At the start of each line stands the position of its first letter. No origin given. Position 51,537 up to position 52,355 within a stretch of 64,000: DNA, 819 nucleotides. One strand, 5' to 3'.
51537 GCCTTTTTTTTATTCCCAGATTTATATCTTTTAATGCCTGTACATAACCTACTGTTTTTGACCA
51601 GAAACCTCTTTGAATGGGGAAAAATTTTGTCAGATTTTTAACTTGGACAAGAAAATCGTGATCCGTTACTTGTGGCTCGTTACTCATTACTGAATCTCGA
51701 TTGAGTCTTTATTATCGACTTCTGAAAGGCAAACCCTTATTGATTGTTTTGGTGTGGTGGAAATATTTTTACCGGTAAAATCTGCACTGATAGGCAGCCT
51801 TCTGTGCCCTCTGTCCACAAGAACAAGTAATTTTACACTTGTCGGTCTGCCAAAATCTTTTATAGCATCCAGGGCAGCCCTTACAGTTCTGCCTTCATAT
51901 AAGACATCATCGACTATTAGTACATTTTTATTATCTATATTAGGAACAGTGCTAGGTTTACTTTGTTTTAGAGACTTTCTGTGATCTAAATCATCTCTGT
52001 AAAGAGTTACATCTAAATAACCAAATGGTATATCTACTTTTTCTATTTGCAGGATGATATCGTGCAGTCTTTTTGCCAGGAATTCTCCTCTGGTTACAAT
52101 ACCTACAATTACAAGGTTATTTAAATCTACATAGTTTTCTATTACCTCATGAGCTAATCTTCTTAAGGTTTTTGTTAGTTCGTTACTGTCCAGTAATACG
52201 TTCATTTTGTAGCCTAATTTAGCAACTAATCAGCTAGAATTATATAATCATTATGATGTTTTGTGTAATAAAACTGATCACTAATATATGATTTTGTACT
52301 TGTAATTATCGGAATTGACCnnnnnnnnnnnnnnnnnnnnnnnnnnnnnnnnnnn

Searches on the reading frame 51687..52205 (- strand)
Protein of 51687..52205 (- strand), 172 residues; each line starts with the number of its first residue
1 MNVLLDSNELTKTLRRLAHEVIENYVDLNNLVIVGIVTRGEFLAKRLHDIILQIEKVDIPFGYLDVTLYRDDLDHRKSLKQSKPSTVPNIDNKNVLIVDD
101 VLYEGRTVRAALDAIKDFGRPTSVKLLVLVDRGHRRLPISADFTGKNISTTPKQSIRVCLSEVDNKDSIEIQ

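Call 63: search_protein_families(library=pfam, max_evalue=0.001, proteins=[window:51687-52205:-])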
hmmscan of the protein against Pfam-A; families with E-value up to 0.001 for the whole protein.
window:51687-52205:- (172 aa): 1 family
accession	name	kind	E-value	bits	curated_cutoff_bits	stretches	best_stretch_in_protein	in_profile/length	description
PF00156.33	Pribosyltran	-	4.7e-25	88.2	26.3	1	5-159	6-154/158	Phosphoribosyl transferase domain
